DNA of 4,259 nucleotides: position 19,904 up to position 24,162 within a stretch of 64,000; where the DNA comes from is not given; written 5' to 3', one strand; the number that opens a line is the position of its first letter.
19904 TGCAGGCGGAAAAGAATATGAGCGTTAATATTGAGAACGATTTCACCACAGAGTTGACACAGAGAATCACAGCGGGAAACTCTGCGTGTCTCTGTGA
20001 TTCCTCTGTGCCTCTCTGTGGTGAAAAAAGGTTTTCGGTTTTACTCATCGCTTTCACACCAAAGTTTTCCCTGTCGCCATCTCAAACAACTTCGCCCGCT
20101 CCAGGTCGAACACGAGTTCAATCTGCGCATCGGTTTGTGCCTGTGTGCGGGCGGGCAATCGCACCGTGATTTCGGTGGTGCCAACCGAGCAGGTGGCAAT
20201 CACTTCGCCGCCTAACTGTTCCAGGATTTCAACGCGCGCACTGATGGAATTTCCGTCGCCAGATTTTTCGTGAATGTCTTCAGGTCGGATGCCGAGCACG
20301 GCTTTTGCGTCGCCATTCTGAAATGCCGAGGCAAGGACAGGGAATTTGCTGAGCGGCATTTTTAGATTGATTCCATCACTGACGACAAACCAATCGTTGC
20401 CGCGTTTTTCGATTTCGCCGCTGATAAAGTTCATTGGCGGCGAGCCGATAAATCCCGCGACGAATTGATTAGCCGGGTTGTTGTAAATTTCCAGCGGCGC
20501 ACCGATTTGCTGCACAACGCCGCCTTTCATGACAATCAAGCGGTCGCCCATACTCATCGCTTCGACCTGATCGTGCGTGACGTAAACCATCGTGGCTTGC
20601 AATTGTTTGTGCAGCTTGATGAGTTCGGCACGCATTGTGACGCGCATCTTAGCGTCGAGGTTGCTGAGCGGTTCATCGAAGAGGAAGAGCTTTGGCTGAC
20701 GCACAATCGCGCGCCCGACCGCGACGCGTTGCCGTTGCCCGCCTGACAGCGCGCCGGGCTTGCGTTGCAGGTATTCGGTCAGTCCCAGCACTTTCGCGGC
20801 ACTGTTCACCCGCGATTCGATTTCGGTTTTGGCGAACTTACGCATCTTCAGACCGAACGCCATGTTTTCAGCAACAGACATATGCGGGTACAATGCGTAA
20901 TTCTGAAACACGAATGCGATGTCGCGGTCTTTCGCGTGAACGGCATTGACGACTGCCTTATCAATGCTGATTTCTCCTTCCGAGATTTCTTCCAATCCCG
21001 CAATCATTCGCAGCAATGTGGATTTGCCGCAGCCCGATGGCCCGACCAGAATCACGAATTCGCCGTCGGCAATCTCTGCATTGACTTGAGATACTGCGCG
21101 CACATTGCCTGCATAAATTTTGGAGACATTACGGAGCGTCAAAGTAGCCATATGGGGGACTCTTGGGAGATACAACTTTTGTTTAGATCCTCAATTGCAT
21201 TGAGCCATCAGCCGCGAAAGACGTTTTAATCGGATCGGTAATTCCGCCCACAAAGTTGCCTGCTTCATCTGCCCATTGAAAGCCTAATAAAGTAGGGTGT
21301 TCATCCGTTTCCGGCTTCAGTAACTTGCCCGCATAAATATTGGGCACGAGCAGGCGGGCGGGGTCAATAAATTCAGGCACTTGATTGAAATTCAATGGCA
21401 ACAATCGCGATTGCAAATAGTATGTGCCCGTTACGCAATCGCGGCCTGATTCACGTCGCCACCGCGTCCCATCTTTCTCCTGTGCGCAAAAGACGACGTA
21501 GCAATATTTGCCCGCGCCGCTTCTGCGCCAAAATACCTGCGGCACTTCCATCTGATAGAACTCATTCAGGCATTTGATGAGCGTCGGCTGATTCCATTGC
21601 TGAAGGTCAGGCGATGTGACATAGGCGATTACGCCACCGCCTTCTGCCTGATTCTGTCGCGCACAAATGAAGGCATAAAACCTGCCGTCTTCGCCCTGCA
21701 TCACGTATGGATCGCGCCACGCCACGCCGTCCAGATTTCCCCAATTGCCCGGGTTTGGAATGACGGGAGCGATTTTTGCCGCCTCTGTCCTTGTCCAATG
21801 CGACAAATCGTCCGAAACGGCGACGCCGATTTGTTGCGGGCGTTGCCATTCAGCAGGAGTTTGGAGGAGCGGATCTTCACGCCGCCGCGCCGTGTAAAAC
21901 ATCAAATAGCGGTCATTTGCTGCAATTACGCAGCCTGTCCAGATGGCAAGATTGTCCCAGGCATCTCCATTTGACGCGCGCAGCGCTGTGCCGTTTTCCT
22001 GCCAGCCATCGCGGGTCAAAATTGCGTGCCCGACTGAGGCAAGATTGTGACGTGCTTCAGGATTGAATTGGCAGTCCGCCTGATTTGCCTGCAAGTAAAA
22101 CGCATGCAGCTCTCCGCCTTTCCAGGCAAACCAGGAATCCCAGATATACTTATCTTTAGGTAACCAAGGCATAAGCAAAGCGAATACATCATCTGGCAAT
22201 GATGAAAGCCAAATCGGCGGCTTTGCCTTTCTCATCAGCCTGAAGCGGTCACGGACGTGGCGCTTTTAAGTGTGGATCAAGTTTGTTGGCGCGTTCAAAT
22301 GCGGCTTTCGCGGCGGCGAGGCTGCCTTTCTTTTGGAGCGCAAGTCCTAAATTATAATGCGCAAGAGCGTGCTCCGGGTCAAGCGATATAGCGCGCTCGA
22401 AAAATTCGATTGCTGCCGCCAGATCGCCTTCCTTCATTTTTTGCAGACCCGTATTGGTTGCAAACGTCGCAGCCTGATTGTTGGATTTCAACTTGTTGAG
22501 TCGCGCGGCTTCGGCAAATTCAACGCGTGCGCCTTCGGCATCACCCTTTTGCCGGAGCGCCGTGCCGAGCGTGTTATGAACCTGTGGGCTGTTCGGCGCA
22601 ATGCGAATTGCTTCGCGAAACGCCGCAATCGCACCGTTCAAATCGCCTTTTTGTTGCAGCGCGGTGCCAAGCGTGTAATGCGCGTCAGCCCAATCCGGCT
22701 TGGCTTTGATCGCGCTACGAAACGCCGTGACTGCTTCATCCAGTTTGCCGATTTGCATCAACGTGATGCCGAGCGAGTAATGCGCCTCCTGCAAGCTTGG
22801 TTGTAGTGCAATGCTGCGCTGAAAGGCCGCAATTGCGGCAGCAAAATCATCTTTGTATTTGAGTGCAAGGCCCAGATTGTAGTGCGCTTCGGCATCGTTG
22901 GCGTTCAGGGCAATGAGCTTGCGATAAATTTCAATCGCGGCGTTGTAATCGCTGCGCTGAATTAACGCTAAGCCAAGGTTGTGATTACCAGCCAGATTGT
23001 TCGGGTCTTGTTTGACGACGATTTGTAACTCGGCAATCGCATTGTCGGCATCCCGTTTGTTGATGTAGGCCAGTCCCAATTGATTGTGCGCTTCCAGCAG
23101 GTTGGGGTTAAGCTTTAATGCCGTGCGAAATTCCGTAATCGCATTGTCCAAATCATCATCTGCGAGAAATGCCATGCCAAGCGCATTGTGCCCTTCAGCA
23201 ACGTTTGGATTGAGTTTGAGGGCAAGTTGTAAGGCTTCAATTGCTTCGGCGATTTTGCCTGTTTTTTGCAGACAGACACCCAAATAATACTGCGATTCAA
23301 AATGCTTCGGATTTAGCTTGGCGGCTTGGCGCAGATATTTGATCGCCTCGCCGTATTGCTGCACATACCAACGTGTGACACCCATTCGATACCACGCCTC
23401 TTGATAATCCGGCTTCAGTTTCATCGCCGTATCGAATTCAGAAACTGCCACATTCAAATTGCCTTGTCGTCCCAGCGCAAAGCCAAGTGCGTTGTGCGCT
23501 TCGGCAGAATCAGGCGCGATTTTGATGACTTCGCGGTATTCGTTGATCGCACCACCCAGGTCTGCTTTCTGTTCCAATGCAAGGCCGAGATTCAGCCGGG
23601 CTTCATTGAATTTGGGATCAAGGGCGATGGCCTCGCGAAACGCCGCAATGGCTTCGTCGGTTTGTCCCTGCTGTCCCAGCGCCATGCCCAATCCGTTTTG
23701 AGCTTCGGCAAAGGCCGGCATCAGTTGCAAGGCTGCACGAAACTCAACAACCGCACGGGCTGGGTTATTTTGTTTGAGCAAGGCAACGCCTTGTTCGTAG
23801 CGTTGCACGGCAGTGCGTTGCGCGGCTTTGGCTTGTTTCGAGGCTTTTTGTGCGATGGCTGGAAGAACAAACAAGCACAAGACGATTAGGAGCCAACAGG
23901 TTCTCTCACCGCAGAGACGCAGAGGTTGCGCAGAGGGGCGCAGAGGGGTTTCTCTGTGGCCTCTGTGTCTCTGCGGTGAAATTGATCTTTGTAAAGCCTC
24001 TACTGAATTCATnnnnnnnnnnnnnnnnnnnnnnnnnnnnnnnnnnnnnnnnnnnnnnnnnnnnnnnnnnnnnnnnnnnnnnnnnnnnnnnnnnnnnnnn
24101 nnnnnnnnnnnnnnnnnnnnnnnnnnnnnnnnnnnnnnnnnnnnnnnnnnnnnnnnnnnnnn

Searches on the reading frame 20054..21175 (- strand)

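Call 32: search_protein_families(library=pfam, proteins=[window:20054-21175:-], max_evalue=0.001)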
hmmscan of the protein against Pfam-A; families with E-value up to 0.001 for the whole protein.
window:20054-21175:- (373 aa): 7 families
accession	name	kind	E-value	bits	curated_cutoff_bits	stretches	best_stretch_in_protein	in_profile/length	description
PF00005.33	ABC_tran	-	1.5e-33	116.7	25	1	29-170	2-136/137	ABC transporter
PF17912.7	OB_MalK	-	2.8e-11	44.5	27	1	244-301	1-53/53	MalK OB fold domain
PF08402.16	TOBE_2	-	6.1e-08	33.1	21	1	294-363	1-75/76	TOBE domain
PF02463.25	SMC_N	-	1.1e-07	32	40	1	18-213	3-211/220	RecF/RecN/SMC N terminal domain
PF03193.22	RsgA_GTPase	-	5e-06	26.9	30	1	22-72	91-140/174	RsgA GTPase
PF13304.12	AAA_21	-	1.9e-05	25.3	27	0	40-62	1-23/304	AAA domain, putative AbiEii toxin, Type IV TA system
PF20703.3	nSTAND1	-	6.3e-05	23.2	27.1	1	18-62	13-55/379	Novel STAND NTPase 1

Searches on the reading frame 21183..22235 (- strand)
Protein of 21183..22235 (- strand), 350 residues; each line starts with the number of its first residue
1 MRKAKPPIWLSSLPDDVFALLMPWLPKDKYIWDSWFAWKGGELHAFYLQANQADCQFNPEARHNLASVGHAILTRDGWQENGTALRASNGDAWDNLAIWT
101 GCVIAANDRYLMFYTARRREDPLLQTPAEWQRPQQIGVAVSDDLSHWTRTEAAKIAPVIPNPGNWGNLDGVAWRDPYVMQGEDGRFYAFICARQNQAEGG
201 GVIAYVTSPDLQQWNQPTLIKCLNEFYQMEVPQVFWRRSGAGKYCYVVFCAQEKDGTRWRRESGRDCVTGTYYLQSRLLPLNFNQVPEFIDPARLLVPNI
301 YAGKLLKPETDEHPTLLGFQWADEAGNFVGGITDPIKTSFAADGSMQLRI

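Call 32: search_protein_families(library=pfam, proteins=[window:21183-22235:-], max_evalue=0.001)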
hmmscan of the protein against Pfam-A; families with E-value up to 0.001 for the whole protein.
window:21183-22235:- (350 aa): 2 families
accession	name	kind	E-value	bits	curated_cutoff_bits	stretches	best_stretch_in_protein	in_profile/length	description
PF00251.26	Glyco_hydro_32N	-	1.8e-14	54.5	22.1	1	75-272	46-228/307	Glycosyl hydrolases family 32 N-terminal domain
PF04616.20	Glyco_hydro_43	-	2.4e-07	30.8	32.2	1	76-237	44-190/288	Glycosyl hydrolases family 43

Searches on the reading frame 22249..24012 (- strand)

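Call 32: search_protein_families(library=pfam, proteins=[window:22249-24012:-], max_evalue=0.001)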
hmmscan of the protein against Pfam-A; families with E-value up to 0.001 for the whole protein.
window:22249-24012:- (587 aa): 33 families (the best 25 are shown)
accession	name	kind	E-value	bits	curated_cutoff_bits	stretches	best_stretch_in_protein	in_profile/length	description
PF07719.23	TPR_2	-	1.6e-94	302.7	27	9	102-134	1-33/34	Tetratricopeptide repeat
PF13414.12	TPR_11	-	6.8e-94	307.8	26.8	11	524-563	3-42/42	TPR repeat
PF00515.34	TPR_1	-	4.6e-83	270.4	27.8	9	102-135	1-34/34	Tetratricopeptide repeat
PF13181.12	TPR_8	-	1.6e-80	258.9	25.7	6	102-134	1-33/34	Tetratricopeptide repeat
PF13432.12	TPR_16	-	1e-67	224.5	32.7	9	412-476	1-65/65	Tetratricopeptide repeat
PF13431.12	TPR_17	-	9.9e-58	188.1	24.4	2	537-569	1-33/34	Tetratricopeptide repeat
PF14559.12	TPR_19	-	1.7e-54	182.5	25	7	219-278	6-65/68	Tetratricopeptide repeat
PF13428.12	TPR_14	-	5.9e-47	153.7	23.5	1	103-143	2-42/44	Tetratricopeptide repeat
PF13174.12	TPR_6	-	1.7e-40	135.3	26.3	0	239-270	1-32/33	Tetratricopeptide repeat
PF13424.12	TPR_12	-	1.4e-32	112.1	30.1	5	410-473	5-76/77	Tetratricopeptide repeat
PF13371.12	TPR_9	-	4e-30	104.1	35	3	349-410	4-65/73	Tetratricopeptide repeat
PF24575.1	TPR_Slam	-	5.1e-27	94.8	35.2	1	109-147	54-92/104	Surface lipoprotein assembly modifier, N-terminal TPR repeats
PF23914.1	TPR_CcmH_CycH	-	2.8e-26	92.7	42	3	428-544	36-150/158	Cytochrome c-type biogenesis protein H TPR domain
PF13176.12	TPR_7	-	2.1e-22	77.7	27.9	0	344-370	3-29/36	Tetratricopeptide repeat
PF12895.13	ANAPC3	-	6.5e-20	71.6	27.2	2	354-432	3-80/82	Anaphase-promoting complex, cyclosome, subunit 3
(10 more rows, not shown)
